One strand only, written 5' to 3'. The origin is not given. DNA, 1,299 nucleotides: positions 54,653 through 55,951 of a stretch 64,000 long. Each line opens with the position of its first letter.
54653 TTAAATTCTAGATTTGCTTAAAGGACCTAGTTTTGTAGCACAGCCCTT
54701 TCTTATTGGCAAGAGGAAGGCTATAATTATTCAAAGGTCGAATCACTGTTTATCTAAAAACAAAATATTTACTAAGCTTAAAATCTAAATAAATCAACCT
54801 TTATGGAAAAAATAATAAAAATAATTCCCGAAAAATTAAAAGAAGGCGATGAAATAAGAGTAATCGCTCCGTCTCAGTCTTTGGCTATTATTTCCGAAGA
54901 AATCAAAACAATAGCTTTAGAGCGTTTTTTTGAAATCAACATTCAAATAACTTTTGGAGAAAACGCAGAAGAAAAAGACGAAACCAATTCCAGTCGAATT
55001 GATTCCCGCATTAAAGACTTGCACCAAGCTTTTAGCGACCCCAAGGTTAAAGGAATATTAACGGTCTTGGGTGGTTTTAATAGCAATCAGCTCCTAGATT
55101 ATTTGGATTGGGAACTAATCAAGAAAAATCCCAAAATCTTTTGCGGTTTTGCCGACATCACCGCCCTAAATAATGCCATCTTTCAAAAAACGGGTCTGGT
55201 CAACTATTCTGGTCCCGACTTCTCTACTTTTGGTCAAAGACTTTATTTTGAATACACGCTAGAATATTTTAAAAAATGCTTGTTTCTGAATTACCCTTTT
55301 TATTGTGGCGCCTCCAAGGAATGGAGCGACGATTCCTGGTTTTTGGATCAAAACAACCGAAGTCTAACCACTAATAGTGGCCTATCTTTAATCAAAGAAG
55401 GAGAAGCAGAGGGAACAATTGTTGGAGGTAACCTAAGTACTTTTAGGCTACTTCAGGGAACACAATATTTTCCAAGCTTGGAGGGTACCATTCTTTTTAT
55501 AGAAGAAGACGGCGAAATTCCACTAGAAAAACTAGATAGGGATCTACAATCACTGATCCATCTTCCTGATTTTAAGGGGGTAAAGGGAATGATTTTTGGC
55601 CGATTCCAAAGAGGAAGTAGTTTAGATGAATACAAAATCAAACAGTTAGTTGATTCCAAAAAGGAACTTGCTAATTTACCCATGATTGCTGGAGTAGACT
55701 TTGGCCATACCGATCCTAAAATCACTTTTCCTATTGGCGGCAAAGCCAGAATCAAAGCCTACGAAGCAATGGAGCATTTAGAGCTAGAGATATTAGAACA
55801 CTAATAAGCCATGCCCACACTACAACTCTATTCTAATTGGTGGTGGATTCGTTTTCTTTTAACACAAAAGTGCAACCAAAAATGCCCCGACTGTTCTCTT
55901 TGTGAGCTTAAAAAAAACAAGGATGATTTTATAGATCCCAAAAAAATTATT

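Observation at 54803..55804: S66 peptidase homolog has Ala where the catalytic Ser is expected (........)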

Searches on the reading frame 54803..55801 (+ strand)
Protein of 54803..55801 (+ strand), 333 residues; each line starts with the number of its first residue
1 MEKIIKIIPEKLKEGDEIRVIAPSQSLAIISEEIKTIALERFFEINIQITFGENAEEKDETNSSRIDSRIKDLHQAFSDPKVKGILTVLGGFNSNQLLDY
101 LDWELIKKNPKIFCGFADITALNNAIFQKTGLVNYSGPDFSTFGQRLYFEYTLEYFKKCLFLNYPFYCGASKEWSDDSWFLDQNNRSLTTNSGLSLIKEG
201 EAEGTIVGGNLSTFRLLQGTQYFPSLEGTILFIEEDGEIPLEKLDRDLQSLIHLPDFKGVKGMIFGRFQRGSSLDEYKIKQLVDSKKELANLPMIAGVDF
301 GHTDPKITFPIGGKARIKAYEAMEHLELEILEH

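Call 3: search_protein_families(library=pfam, proteins=[window:54803-55801:+], max_evalue=0.01)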
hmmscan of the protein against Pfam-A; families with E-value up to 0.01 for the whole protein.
window:54803-55801:+ (333 aa): 2 families
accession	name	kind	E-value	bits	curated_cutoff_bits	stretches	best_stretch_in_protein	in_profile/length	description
PF17676.7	Peptidase_S66C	-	1.5e-30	106.7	23.7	1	203-317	1-120/120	LD-carboxypeptidase C-terminal domain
PF02016.21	Peptidase_S66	-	1e-29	103.6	25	1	18-137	1-121/121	LD-carboxypeptidase N-terminal domain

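Call 4: search_solved_structures(query=window:54803-55801:+, show_alignments=4, max_evalue=0.001)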
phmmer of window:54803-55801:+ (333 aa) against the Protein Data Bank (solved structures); distinct sequences matched with E-value up to 0.001: 27.
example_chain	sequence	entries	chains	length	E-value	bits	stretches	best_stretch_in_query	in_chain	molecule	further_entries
4e5s_A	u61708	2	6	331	4.4e-109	367.8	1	7-324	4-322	MccFlike protein (BA_5613) | LD-carboxypeptidase family protein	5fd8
5usd_A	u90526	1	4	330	4.5e-109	367.8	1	7-324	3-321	Peptidase S66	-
4inj_A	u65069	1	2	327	2.7e-104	352.1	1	7-320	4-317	Lmo1638 protein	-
4h1h_A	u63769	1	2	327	7.1e-104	350.7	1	7-320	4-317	Lmo1638 protein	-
3tyx_A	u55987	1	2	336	7.2e-40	140.3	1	8-325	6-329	Microcin immunity protein MccF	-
3t5m_A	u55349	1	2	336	8.3e-40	140.1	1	8-325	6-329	Microcin immunity protein MccF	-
3gjz_A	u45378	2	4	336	2.2e-39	138.8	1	8-325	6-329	Microcin immunity protein MccF | Microcin C7 self-immunity protein mccF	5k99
3u1b_A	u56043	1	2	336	3e-39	138.3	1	8-325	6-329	Microcin immunity protein MccF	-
3sr3_A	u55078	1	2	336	8.7e-39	136.8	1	8-325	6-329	Microcin immunity protein MccF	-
4jvo_A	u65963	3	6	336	2.1e-38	135.6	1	8-325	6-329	Microcin immunity protein MccF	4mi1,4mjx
5f5x_A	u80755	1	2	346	3e-33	118.6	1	7-318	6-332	MccC family protein Ba3275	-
5f9m_A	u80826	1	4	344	3.6e-33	118.3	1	7-318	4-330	MccC family protein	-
5f1y_A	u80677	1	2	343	4.1e-33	118.1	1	7-318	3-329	MccC family protein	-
3tly_A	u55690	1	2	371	6.1e-32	114.3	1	46-317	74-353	MccF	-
3tlc_A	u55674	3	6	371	9e-32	113.7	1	46-317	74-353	MccF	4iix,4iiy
5z03_A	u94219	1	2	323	5.5e-21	78.3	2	201-317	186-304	Murein tetrapeptide carboxypeptidase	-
2aum_A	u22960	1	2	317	2.9e-16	62.7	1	18-141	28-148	hypothetical protein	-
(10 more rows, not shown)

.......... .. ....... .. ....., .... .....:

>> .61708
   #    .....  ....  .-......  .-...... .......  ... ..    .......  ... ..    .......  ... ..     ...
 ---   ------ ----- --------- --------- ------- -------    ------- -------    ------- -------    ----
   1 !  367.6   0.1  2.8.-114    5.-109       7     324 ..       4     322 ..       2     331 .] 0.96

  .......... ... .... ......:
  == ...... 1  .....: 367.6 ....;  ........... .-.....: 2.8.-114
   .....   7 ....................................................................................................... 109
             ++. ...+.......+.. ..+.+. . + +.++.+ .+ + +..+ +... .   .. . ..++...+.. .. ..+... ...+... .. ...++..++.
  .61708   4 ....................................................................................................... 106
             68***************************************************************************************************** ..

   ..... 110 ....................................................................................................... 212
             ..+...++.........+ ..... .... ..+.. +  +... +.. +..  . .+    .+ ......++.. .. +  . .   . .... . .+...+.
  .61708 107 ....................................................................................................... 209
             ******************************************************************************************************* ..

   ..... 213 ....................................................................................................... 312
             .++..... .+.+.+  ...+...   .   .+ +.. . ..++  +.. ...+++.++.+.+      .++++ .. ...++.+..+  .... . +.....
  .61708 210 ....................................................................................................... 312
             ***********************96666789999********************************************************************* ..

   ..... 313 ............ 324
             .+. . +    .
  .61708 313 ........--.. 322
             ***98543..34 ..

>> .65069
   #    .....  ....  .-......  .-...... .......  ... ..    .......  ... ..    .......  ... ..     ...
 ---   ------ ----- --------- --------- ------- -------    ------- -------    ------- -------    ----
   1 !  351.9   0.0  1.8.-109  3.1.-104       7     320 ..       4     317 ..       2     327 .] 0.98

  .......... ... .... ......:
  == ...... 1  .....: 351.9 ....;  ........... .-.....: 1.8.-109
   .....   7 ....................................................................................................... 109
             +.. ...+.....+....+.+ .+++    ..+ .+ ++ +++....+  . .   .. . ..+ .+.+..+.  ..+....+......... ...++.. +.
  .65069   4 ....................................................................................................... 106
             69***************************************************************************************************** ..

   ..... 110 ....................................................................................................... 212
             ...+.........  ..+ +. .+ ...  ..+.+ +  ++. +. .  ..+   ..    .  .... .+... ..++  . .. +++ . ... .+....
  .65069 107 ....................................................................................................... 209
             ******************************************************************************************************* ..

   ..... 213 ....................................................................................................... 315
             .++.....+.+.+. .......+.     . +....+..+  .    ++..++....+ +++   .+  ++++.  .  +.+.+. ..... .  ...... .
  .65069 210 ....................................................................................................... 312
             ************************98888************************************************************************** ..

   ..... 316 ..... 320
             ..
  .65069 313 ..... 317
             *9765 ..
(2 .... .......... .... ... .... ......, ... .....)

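Call 5: search_protein_families(library=ncbifam, proteins=[window:54803-55801:+], max_evalue=0.01)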
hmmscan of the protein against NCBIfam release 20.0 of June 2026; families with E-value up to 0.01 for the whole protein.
window:54803-55801:+ (333 aa): 1 family
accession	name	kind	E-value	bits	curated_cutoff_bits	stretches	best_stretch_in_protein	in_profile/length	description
NF008424.0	PRK11253.1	equivalog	6.7e-33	114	378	1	16-328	5-300/308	muramoyltetrapeptide carboxypeptidase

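Call 7: find_homologous_proteins(query=window:54803-55801:+, max_evalue=1e-20)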
Query window:54803-55801:+ (333 aa): 6375 proteins with E <= 1e-20 among 8000 candidates; the best 120 are listed.
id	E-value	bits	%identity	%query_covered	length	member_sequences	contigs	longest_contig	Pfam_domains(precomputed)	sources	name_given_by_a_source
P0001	3.7e-220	748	100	100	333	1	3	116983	PF17676.8,PF02016.22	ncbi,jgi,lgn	jgi:muramoyltetrapeptide carboxypeptidase LdcA involved in peptidoglycan recycling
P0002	8.4e-134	464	62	98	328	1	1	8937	PF17676.8,PF02016.22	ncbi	-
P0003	1.0e-132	460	62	97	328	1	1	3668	PF17676.8,PF02016.22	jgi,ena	-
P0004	1.5e-132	460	61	99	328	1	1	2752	PF17676.8,PF02016.22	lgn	-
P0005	2.1e-132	459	61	98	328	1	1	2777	PF17676.8,PF02016.22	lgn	-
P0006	3.2e-132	459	61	100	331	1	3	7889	PF17676.8,PF02016.22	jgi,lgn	-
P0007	4.2e-132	458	62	98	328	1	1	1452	PF17676.8,PF02016.22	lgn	-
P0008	5.5e-132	458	63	98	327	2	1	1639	PF17676.8,PF02016.22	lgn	-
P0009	6.3e-132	458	62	98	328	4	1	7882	PF17676.8,PF02016.22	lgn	-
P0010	8.1e-132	457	62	98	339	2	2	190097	PF17676.8,PF02016.22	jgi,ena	-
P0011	9.2e-132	457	59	98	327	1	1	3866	PF17676.8,PF02016.22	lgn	-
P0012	1.0e-131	457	61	94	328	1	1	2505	PF17676.8,PF02016.22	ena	-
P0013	1.4e-131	457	61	98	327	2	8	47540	PF17676.8,PF02016.22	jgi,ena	-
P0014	1.5e-131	457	60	98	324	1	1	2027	PF17676.8,PF02016.22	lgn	-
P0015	2.4e-131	456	59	98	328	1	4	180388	PF17676.8,PF02016.22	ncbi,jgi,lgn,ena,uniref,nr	ncbi:MAG: muramoyltetrapeptide carboxypeptidase [Candidatus Roizmanbacteria bacterium GW2011_GWA2_33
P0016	2.5e-131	456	59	98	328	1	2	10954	PF17676.8,PF02016.22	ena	-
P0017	4.1e-131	455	63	97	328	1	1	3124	PF17676.8,PF02016.22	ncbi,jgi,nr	ncbi:MAG: hypothetical protein ACD_12C00666G0005 [uncultured bacterium]|nr:MAG: hypothetical protein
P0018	4.2e-131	455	59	98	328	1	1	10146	PF17676.8,PF02016.22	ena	-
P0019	4.2e-131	455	60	97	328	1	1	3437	PF17676.8,PF02016.22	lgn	-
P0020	4.6e-131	455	61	98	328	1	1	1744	PF17676.8,PF02016.22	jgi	-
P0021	5.5e-131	455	61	98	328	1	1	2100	PF17676.8,PF02016.22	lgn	-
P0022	6.1e-131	455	59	98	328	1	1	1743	PF17676.8,PF02016.22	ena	-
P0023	6.3e-131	454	61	98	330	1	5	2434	PF17676.8,PF02016.22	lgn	-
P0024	1.1e-130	454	61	98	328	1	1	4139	PF17676.8,PF02016.22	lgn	-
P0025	1.2e-130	454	62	98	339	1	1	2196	PF17676.8,PF02016.22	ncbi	-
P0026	1.4e-130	453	62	98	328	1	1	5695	PF17676.8,PF02016.22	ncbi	-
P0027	1.5e-130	453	61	97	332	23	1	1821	PF17676.8,PF02016.22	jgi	jgi:muramoyltetrapeptide carboxypeptidase LdcA involved in peptidoglycan recycling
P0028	1.7e-130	453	60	98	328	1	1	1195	PF17676.8,PF02016.22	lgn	-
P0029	1.8e-130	453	61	94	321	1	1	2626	PF17676.8,PF02016.22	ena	-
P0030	1.9e-130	453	60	98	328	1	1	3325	PF17676.8,PF02016.22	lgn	-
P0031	2.1e-130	453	61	98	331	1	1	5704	PF17676.8,PF02016.22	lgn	-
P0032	2.7e-130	452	61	99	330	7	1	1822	PF17676.8,PF02016.22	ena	-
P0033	2.9e-130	452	59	98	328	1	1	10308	PF17676.8,PF02016.22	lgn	-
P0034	3.3e-130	452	60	99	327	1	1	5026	PF17676.8,PF02016.22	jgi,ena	-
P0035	4.7e-130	452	63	94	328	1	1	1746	PF17676.8,PF02016.22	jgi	-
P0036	6.1e-130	451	60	98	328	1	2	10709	PF17676.8,PF02016.22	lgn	-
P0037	6.2e-130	451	61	98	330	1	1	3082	PF17676.8,PF02016.22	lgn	-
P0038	7.1e-130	451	60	97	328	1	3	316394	PF17676.8,PF02016.22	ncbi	-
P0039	8.1e-130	451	61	97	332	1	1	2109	PF17676.8,PF02016.22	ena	-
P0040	8.3e-130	451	61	97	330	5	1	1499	PF17676.8,PF02016.22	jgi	-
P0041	1.0e-129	450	60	98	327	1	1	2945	PF17676.8,PF02016.22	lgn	-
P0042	1.1e-129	450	60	99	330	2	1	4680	PF17676.8,PF02016.22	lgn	-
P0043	1.2e-129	450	61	99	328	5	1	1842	PF17676.8,PF02016.22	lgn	-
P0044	1.4e-129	450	60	98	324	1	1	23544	PF17676.8,PF02016.22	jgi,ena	-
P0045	1.4e-129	450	61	98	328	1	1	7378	PF17676.8,PF02016.22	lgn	-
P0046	1.5e-129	450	61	96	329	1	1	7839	PF17676.8,PF02016.22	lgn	-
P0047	1.5e-129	450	59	98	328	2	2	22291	PF17676.8,PF02016.22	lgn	-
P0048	1.7e-129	450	60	98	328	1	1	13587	PF17676.8,PF02016.22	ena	-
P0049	1.8e-129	450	60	98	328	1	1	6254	PF17676.8,PF02016.22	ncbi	-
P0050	1.9e-129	450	60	98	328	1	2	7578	PF17676.8,PF02016.22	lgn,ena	-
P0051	2.0e-129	450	62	98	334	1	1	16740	PF17676.8,PF02016.22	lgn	-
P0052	2.0e-129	450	62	98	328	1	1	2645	PF17676.8,PF02016.22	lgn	-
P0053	2.3e-129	449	60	98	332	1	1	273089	PF17676.8,PF02016.22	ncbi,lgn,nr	ncbi:MAG: LD-carboxypeptidase [bacterium]|nr:LD-carboxypeptidase [bacterium]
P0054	2.3e-129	449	61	98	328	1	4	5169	PF17676.8,PF02016.22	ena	-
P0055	2.5e-129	449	60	94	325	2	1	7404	PF17676.8,PF02016.22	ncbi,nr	ncbi:MAG: LD-carboxypeptidase [Candidatus Pacebacteria bacterium CG10_big_fil_rev_8_21_14_0_10_45_6]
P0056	2.5e-129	449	60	98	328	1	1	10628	PF17676.8,PF02016.22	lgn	-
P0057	2.8e-129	449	60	98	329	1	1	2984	PF17676.8,PF02016.22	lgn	-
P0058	3.0e-129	449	60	97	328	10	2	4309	PF17676.8,PF02016.22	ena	-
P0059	3.8e-129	449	62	94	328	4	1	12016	PF17676.8,PF02016.22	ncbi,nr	ncbi:putative carboxypeptidase YocD [Candidatus Roizmanbacteria bacterium]|nr:putative carboxypeptid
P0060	4.5e-129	448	61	98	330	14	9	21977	PF17676.8,PF02016.22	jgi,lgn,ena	-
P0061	4.5e-129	448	61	98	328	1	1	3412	PF17676.8,PF02016.22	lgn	-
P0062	5.2e-129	448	60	97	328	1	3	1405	PF17676.8,PF02016.22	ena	-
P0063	5.7e-129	448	61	94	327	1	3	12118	PF17676.8,PF02016.22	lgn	-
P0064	5.9e-129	448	59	98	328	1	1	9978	PF17676.8,PF02016.22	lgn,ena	-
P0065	6.3e-129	448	58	98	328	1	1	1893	PF17676.8,PF02016.22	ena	-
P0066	6.7e-129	448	59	98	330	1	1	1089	PF17676.8,PF02016.22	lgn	-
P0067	6.7e-129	448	59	99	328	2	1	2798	PF17676.8,PF02016.22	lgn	-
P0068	7.2e-129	448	60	98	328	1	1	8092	PF17676.8,PF02016.22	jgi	jgi:muramoyltetrapeptide carboxypeptidase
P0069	8.1e-129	448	60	98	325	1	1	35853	PF17676.8,PF02016.22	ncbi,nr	ncbi:MAG: LD-carboxypeptidase [bacterium]|nr:LD-carboxypeptidase [bacterium]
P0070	8.7e-129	447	60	94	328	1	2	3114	PF17676.8,PF02016.22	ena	-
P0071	8.8e-129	447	59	99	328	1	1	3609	PF17676.8,PF02016.22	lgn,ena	-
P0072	9.2e-129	447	60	98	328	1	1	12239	PF17676.8,PF02016.22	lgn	-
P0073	9.7e-129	447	62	94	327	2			PF17676.8,PF02016.22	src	-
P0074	1.0e-128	447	60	98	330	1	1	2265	PF17676.8,PF02016.22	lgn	-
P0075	1.2e-128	447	61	99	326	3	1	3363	PF17676.8,PF02016.22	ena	-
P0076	1.2e-128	447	61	97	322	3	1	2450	PF17676.8,PF02016.22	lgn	-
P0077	1.3e-128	447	59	98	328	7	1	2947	PF17676.8,PF02016.22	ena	-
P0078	1.5e-128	447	61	97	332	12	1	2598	PF17676.8,PF02016.22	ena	-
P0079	1.6e-128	447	59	97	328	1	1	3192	PF17676.8,PF02016.22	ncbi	-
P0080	1.7e-128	446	60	97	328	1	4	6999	PF17676.8,PF02016.22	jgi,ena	-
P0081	1.8e-128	446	60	98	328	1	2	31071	PF17676.8,PF02016.22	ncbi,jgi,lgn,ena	-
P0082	1.9e-128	446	61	99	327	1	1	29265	PF17676.8,PF02016.22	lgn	-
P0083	1.9e-128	446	60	94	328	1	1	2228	PF17676.8,PF02016.22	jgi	-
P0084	1.9e-128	446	61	98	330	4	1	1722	PF17676.8,PF02016.22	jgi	-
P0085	2.0e-128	446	60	98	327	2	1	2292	PF17676.8,PF02016.22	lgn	-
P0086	2.3e-128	446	59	98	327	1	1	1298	PF17676.8,PF02016.22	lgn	-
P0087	2.6e-128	446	61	98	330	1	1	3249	PF17676.8,PF02016.22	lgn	-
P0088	2.6e-128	446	61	97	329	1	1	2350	PF17676.8,PF02016.22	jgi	jgi:muramoyltetrapeptide carboxypeptidase LdcA involved in peptidoglycan recycling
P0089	2.8e-128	446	59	98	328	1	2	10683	PF17676.8,PF02016.22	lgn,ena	-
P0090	3.0e-128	446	61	98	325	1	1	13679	PF17676.8,PF02016.22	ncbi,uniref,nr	ncbi:MAG: LD-carboxypeptidase [Candidatus Colwellbacteria bacterium CG23_combo_of_CG06-09_8_20_14_al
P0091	3.3e-128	446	58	99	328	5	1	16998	PF17676.8,PF02016.22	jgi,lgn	jgi:muramoyltetrapeptide carboxypeptidase LdcA involved in peptidoglycan recycling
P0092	3.4e-128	445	60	98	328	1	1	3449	PF17676.8,PF02016.22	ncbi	-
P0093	3.4e-128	445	61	98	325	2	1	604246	PF17676.8,PF02016.22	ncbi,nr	ncbi:LD-carboxypeptidase [Candidatus Roizmanbacteria bacterium]|nr:LD-carboxypeptidase [Candidatus R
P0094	3.7e-128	445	61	97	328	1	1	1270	PF17676.8,PF02016.22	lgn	-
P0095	3.7e-128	445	61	94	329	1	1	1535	PF17676.8,PF02016.22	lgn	-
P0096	3.7e-128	445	59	98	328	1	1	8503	PF17676.8,PF02016.22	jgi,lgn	-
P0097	3.8e-128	445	60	98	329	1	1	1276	PF17676.8,PF02016.22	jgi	-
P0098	3.9e-128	445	62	94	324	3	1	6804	PF17676.8,PF02016.22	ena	-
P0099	4.1e-128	445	61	94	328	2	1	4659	PF17676.8,PF02016.22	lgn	-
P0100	4.2e-128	445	60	98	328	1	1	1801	PF17676.8,PF02016.22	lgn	-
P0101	4.4e-128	445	60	98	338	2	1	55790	PF17676.8,PF02016.22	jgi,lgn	jgi:muramoyltetrapeptide carboxypeptidase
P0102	4.5e-128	445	60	97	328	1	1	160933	PF17676.8,PF02016.22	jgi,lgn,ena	-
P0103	4.6e-128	445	60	98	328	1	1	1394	PF17676.8,PF02016.22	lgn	-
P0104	5.1e-128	445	59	98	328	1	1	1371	PF17676.8,PF02016.22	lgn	-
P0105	5.5e-128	445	61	98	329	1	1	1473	PF17676.8,PF02016.22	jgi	-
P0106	5.7e-128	445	61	93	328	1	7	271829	PF17676.8,PF02016.22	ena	-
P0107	5.7e-128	445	61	98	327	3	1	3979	PF17676.8,PF02016.22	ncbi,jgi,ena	-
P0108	5.9e-128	445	59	98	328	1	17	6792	PF17676.8,PF02016.22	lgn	-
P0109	6.5e-128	445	59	98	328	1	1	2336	PF17676.8,PF02016.22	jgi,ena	-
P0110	7.1e-128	444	60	98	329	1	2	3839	PF17676.8,PF02016.22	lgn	-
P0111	7.2e-128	444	59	94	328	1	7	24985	PF17676.8,PF02016.22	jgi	-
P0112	7.4e-128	444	59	98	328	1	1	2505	PF17676.8,PF02016.22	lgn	-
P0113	7.4e-128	444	58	98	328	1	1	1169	PF17676.8,PF02016.22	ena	-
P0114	7.8e-128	444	59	98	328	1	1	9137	PF17676.8,PF02016.22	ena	-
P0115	7.9e-128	444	61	94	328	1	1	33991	PF17676.8,PF02016.22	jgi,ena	-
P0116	7.9e-128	444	61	97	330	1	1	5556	PF17676.8,PF02016.22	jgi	jgi:muramoyltetrapeptide carboxypeptidase LdcA involved in peptidoglycan recycling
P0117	8.1e-128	444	59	94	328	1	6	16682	PF17676.8,PF02016.22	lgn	-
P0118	8.3e-128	444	60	97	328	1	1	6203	PF17676.8,PF02016.22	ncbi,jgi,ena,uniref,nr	ncbi:MAG: Peptidase U61 LD-carboxypeptidase A [Berkelbacteria bacterium GW2011_GWA2_38_9]|uniref:Pep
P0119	8.7e-128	444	59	98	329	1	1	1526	PF17676.8,PF02016.22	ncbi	-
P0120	9.4e-128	444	60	94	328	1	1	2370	PF17676.8,PF02016.22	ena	-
